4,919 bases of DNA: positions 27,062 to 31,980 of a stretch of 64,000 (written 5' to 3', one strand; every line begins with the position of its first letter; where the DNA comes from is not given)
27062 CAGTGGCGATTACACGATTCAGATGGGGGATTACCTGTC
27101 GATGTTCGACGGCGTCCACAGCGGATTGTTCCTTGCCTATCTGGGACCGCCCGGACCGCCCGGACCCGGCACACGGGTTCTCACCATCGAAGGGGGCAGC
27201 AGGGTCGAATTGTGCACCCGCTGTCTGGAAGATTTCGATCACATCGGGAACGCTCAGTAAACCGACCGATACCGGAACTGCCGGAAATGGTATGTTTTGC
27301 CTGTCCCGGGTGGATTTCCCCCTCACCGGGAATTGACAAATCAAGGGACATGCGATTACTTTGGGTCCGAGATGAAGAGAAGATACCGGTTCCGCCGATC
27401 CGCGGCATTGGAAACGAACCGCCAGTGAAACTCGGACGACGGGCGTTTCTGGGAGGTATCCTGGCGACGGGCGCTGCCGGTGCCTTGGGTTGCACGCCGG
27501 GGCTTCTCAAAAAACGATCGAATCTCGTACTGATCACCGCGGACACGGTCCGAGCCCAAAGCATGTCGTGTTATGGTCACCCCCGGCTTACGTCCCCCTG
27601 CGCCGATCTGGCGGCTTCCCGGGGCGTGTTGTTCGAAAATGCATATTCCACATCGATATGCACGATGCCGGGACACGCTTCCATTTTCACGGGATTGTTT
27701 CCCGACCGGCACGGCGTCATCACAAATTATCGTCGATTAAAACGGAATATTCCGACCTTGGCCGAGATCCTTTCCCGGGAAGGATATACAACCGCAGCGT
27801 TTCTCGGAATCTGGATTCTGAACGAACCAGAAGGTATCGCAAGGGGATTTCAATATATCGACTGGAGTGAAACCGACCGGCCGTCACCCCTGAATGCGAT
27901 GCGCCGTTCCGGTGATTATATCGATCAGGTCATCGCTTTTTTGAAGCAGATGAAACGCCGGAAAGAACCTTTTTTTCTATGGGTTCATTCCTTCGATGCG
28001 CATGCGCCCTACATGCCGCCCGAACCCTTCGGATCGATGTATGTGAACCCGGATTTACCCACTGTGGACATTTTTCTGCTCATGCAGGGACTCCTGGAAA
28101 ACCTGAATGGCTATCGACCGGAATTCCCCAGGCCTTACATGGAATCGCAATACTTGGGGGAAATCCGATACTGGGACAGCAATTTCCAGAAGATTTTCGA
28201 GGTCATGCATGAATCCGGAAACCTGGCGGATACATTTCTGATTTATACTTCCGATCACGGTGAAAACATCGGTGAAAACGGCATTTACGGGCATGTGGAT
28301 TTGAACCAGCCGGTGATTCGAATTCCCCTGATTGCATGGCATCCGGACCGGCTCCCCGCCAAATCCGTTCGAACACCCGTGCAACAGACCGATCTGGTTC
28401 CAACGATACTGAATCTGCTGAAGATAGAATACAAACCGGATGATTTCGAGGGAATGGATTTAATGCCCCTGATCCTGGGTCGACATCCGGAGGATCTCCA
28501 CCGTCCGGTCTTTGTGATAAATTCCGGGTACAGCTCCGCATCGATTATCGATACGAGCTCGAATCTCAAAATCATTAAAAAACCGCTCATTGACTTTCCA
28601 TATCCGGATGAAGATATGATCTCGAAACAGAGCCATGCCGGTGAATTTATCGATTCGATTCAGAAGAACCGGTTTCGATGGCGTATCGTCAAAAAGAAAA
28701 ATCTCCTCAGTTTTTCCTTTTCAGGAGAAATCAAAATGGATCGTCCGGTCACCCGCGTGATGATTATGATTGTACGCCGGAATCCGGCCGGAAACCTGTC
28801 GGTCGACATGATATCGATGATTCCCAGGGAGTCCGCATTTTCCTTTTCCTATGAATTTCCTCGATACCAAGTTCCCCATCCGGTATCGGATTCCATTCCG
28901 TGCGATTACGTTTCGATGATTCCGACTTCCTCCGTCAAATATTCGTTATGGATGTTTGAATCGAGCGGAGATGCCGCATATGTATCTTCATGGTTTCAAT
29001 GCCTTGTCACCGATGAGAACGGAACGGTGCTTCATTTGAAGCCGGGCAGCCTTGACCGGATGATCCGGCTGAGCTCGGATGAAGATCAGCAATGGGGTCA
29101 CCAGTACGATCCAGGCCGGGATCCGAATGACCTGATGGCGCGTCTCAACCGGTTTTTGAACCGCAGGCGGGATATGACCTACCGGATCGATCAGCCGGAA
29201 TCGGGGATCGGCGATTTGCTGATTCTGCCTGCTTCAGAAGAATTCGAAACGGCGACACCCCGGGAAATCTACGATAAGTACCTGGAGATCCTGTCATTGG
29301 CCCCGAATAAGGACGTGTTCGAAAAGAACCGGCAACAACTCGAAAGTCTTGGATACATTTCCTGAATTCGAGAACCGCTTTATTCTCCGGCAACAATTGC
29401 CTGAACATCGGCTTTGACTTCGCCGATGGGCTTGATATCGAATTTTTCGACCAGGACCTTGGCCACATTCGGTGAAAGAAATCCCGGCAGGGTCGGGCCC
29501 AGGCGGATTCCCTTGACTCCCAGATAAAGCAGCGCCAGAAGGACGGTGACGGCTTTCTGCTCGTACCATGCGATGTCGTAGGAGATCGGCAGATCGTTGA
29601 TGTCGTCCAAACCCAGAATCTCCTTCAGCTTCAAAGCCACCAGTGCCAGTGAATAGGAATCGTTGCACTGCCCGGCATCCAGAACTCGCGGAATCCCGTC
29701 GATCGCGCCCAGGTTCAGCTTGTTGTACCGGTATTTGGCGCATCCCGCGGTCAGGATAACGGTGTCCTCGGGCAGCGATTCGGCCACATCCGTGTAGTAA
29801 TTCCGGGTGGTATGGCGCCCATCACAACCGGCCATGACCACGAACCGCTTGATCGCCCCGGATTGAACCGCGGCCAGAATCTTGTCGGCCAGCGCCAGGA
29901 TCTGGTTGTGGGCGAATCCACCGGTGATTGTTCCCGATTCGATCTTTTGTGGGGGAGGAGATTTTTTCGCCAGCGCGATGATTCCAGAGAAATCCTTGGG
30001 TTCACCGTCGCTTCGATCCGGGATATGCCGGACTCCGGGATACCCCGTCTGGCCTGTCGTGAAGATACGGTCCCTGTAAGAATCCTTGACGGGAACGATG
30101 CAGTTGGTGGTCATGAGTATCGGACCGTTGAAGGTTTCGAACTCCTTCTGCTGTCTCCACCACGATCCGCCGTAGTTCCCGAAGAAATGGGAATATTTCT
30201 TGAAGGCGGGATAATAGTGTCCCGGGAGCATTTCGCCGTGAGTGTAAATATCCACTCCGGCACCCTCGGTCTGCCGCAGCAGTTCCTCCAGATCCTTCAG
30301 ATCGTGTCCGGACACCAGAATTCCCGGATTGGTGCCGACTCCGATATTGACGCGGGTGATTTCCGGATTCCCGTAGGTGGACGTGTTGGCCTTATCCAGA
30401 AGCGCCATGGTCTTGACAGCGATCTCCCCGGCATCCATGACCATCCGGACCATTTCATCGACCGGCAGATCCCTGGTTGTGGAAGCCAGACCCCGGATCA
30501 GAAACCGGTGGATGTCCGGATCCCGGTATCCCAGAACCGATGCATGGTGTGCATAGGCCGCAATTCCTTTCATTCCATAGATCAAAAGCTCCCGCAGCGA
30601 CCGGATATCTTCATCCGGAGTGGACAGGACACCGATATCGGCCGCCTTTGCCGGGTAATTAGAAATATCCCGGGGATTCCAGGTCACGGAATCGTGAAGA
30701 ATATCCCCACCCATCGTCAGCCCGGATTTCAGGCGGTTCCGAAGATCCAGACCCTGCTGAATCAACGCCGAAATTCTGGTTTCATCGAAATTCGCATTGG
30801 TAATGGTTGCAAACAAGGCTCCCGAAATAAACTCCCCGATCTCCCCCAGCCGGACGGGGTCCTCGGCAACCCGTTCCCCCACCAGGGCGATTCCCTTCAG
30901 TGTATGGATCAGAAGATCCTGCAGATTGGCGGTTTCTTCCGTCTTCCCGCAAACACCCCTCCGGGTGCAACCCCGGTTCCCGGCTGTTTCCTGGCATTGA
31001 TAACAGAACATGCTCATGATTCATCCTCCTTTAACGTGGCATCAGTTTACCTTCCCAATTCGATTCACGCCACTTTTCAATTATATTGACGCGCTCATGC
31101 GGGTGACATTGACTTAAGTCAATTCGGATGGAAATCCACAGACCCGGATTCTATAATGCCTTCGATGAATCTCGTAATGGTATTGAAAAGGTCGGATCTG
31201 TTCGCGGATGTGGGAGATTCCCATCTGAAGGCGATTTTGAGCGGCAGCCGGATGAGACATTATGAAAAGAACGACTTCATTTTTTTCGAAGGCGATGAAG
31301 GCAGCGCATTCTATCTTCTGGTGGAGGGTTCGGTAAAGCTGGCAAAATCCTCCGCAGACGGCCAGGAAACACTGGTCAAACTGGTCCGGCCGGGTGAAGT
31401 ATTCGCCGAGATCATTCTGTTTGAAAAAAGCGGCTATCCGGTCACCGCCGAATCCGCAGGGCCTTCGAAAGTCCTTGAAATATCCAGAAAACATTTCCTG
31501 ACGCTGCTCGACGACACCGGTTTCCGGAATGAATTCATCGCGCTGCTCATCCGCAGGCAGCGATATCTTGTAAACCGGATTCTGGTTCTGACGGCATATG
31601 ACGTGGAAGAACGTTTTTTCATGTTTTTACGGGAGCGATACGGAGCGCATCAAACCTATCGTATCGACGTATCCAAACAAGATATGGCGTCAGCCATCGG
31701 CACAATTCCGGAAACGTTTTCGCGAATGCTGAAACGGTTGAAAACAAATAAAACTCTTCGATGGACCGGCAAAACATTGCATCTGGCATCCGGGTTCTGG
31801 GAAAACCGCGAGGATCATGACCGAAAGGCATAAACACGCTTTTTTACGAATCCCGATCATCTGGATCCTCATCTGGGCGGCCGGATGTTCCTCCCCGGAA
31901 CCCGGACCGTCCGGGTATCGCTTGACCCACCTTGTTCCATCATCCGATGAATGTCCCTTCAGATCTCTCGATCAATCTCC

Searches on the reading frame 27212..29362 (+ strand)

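Call 32: search_protein_families(library=pfam, proteins=[window:27212-29362:+], max_evalue=0.0001)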
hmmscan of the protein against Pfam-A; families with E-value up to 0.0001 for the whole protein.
window:27212-29362:+ (717 aa): 3 families
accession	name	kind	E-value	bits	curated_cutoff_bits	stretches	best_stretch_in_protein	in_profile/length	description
PF00884.28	Sulfatase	-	3.1e-47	161.8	25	1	104-404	2-300/301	Sulfatase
PF01663.27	Phosphodiest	-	2.5e-08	34.3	23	1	105-350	1-220/342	Type I phosphodiesterase / nucleotide pyrophosphatase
PF16347.10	SGSH_C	-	1.4e-05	25.7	29.3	1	354-440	1-87/154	N-sulphoglucosamine sulphohydrolase, C-terminal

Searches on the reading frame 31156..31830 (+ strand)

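Call 32: search_protein_families(library=pfam, proteins=[window:31156-31830:+], max_evalue=0.0001)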
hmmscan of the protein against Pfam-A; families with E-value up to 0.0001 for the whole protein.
window:31156-31830:+ (225 aa): 3 families
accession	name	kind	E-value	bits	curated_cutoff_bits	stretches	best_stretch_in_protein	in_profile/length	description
PF00027.35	cNMP_binding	-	1.8e-22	79.5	27.5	1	34-119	2-87/89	Cyclic nucleotide-binding domain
PF13545.12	HTH_Crp_2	-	9e-09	35.6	27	1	154-206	6-57/70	Crp-like helix-turn-helix domain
PF00325.26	Crp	-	9.6e-05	22.5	21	0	171-200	2-31/32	Bacterial regulatory proteins, crp family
